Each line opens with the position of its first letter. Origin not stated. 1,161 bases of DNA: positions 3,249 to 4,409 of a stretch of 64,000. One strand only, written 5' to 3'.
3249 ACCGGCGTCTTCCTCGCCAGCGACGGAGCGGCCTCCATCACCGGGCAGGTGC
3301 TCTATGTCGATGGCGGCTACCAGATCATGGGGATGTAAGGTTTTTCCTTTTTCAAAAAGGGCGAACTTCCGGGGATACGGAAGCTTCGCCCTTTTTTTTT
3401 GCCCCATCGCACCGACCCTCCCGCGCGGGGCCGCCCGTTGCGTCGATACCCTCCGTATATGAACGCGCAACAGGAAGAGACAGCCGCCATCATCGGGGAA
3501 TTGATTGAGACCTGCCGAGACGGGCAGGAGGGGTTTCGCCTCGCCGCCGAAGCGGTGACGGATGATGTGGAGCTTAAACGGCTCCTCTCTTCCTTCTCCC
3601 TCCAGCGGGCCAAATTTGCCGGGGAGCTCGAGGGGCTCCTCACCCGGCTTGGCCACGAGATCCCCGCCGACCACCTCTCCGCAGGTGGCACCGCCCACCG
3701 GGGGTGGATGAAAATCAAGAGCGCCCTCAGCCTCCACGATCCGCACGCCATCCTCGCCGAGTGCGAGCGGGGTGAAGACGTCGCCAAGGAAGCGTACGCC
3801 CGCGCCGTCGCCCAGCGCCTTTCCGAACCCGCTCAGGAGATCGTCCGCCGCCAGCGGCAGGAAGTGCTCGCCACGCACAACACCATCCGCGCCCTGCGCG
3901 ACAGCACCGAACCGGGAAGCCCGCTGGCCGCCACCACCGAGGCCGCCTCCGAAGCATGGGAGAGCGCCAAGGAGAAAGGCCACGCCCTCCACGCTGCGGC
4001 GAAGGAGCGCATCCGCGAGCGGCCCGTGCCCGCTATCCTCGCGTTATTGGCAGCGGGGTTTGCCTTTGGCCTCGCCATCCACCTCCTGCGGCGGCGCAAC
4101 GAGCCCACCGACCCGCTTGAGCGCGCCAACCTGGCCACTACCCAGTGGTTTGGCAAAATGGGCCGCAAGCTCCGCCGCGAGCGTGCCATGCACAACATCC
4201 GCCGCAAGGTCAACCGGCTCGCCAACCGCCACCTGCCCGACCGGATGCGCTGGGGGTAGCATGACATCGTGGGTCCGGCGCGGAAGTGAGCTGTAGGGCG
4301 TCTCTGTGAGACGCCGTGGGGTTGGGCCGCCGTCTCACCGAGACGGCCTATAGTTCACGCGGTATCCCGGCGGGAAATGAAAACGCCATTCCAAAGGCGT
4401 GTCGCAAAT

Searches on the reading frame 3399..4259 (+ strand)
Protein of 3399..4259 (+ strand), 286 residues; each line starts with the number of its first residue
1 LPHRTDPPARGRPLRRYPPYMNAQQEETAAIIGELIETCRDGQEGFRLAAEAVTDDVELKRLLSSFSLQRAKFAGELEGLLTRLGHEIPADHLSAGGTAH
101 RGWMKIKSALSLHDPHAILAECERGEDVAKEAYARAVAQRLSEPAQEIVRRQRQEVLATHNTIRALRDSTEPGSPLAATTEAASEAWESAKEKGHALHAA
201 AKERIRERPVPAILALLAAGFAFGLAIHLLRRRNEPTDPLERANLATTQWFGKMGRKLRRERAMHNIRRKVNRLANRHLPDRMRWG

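Call 61: search_protein_families(library=pfam, proteins=[window:3399-4259:+], max_evalue=0.01)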
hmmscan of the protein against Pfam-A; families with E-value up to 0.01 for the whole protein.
window:3399-4259:+ (286 aa): 1 family
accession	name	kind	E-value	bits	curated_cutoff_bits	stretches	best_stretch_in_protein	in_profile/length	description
PF09537.16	DUF2383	-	1e-26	93.7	30.8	1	30-138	4-110/111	Domain of unknown function (DUF2383)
